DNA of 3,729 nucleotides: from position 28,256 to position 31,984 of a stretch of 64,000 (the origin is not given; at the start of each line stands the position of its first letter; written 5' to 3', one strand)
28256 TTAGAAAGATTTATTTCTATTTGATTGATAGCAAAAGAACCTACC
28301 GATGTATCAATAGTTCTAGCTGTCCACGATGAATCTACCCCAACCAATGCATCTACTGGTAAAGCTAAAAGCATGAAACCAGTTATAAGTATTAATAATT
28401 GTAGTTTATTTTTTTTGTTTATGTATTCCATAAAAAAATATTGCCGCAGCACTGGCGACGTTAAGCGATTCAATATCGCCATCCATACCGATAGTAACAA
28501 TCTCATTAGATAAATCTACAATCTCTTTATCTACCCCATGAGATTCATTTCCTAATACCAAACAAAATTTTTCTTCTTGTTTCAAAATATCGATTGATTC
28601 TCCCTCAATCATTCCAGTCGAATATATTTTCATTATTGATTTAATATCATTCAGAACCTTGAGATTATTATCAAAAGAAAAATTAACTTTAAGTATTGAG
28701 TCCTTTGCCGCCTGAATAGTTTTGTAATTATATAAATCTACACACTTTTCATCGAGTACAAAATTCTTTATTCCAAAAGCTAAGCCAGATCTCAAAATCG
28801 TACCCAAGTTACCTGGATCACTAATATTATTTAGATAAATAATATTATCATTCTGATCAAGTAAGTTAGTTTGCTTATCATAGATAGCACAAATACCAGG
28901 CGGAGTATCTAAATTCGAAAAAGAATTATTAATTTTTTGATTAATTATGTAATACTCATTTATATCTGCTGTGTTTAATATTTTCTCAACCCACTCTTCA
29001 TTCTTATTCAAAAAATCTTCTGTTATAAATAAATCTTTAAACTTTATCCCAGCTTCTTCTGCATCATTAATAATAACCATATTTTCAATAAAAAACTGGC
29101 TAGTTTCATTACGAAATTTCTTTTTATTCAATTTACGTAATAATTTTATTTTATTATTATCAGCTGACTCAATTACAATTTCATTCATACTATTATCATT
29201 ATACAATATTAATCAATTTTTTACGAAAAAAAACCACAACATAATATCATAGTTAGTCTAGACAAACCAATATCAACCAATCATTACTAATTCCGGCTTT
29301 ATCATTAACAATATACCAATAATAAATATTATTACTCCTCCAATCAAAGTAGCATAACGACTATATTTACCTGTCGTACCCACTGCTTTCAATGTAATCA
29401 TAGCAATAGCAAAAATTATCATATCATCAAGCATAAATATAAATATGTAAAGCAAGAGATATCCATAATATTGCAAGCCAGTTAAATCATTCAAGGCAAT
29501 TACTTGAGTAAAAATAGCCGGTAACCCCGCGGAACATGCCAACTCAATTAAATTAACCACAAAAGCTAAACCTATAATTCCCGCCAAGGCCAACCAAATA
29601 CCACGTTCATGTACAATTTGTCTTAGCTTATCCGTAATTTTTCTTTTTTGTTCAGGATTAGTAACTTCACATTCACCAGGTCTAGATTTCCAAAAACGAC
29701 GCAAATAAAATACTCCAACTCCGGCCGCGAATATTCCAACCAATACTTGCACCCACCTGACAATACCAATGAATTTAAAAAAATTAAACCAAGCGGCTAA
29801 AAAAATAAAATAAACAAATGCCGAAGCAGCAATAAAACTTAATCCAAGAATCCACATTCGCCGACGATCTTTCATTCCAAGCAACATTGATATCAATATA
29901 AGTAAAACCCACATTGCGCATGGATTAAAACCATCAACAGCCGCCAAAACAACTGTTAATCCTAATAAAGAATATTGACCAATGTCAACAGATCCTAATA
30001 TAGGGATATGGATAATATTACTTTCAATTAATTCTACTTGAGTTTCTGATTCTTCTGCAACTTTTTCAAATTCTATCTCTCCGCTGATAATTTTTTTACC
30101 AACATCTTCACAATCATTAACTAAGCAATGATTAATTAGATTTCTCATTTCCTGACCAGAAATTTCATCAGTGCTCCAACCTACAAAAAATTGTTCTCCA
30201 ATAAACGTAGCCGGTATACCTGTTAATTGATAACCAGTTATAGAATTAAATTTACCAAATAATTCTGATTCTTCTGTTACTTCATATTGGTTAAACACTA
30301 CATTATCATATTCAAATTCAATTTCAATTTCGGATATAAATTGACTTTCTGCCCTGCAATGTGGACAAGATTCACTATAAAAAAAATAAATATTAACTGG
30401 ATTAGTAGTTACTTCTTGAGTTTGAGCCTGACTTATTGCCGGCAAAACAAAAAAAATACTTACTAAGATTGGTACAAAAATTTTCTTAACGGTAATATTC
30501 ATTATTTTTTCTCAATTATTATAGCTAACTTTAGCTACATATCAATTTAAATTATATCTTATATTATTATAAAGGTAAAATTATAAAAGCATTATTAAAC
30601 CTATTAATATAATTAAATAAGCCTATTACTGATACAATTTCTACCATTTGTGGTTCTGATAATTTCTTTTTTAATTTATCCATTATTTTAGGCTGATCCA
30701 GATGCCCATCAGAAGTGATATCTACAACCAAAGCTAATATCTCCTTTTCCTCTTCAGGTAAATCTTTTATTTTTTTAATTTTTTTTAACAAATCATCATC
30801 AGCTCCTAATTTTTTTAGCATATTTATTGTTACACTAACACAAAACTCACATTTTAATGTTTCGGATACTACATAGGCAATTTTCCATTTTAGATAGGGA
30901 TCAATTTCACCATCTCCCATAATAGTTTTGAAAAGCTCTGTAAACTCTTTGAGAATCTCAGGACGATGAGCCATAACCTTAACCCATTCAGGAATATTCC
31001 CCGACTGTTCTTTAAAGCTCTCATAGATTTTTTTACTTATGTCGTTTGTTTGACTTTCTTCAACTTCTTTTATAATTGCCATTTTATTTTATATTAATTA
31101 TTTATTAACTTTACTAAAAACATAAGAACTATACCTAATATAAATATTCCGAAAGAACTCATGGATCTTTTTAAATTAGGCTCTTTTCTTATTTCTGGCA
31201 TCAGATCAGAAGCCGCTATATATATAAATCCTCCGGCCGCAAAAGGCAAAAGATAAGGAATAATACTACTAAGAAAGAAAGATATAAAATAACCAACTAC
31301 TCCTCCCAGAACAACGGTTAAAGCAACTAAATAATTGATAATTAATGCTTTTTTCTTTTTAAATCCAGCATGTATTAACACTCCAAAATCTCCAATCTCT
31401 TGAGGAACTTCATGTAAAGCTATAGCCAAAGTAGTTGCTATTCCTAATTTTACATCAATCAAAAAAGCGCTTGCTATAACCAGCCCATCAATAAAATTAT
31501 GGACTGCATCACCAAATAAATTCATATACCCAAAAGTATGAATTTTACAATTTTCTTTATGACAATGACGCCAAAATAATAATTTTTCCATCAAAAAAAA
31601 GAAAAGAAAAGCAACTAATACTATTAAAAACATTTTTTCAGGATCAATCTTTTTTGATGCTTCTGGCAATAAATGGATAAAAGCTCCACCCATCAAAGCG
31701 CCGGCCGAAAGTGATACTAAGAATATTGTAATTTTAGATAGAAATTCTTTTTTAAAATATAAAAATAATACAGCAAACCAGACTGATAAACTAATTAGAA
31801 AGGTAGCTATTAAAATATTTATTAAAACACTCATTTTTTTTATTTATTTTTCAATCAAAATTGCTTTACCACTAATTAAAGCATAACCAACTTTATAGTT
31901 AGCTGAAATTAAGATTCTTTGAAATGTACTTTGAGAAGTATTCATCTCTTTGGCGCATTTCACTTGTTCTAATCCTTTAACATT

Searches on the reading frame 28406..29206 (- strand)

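Call 31: search_protein_families(library=pfam, proteins=[window:28406-29206:-], max_evalue=0.001)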
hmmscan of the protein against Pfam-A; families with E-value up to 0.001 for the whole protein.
window:28406-29206:- (266 aa): 2 families
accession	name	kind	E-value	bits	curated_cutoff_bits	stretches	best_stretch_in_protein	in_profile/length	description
PF00588.24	SpoU_methylase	-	9.4e-33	113.7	29.7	1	122-259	3-142/142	SpoU rRNA Methylase family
PF22435.1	MRM3-like_sub_bind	-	4.2e-13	50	27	1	17-107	1-84/84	MRM3-like substrate binding domain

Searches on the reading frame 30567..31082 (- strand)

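Call 32: search_protein_families(library=pfam, proteins=[window:30567-31082:-], max_evalue=0.001)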
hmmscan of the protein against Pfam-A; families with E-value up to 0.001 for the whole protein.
window:30567-31082:- (171 aa): 1 family
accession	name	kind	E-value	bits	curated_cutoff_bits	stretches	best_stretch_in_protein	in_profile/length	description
PF02627.25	CMD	-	8.9e-08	32.5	23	1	41-97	1-57/84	Carboxymuconolactone decarboxylase family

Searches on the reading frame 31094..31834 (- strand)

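Call 32: search_protein_families(library=pfam, proteins=[window:31094-31834:-], max_evalue=0.001)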
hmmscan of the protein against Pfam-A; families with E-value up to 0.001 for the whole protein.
window:31094-31834:- (246 aa): 1 family
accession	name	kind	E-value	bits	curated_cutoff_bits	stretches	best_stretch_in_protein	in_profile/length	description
PF02535.28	Zip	-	1.4e-43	149.9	35.1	2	94-241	170-322/323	ZIP Zinc transporter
